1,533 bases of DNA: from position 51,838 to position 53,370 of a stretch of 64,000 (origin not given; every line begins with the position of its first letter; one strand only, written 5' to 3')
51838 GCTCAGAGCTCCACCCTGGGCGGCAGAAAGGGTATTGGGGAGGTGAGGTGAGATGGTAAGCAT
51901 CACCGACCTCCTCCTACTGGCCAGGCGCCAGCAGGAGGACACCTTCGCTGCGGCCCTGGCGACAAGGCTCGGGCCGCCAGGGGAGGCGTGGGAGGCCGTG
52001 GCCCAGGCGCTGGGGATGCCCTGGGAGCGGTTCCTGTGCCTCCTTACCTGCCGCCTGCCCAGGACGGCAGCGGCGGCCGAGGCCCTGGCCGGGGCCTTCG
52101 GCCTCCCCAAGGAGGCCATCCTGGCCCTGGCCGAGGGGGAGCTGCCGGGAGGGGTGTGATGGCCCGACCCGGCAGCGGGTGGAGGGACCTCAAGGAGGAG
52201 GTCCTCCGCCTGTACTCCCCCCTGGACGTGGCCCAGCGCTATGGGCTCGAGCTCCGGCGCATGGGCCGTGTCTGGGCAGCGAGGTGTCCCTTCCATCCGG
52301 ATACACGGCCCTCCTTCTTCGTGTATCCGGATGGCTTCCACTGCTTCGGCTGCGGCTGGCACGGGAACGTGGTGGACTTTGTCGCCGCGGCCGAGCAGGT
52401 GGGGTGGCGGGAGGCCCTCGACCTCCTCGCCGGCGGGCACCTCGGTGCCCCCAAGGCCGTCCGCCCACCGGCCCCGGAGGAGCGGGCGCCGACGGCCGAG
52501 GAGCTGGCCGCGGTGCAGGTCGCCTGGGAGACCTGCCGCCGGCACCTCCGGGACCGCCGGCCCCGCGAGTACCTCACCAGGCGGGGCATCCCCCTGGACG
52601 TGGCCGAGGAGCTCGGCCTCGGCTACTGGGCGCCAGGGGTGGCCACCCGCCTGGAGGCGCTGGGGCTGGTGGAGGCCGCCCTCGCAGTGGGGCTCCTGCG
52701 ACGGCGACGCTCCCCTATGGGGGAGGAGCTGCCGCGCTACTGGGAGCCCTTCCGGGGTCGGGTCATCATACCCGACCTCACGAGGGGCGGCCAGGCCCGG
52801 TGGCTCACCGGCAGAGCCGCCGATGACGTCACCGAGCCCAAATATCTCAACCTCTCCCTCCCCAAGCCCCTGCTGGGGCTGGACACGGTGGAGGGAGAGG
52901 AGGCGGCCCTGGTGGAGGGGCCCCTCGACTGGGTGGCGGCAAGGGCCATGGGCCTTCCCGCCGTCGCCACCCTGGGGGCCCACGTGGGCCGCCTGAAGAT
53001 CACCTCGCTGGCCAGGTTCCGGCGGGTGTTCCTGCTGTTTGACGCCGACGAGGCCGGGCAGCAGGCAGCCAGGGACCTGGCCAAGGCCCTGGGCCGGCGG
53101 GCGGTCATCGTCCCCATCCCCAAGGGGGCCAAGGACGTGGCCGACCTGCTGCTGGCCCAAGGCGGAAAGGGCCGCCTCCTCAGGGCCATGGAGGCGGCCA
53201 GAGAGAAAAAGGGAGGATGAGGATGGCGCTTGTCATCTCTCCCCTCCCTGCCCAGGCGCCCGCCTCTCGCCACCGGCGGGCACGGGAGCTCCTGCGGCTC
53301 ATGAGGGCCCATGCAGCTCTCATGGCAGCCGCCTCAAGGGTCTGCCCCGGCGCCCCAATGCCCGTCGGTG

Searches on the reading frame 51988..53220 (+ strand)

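Call 12: search_protein_families(library=pfam, proteins=[window:51988-53220:+], max_evalue=0.001)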
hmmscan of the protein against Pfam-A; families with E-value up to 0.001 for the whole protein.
window:51988-53220:+ (410 aa): 6 families
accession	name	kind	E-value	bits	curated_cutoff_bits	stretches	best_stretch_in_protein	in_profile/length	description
PF01807.25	Zn_ribbon_DnaG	-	1.2e-17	63.9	24.9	1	80-148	17-86/98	CHC2 zinc finger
PF13155.12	Toprim_2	-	3.9e-10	40.4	22.1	1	308-388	2-88/88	Toprim-like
PF13362.12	Toprim_3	-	8.3e-08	33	27.2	1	307-392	3-93/95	Toprim domain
PF08275.17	DNAG_N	-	6.5e-06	26.7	26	1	191-288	13-108/128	DNA primase catalytic core, N-terminal domain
PF13662.12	Toprim_4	-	2e-05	25.1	25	1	305-370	2-76/85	Toprim domain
PF01751.28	Toprim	-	0.00024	21.7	23.1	1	307-369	3-81/96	Toprim domain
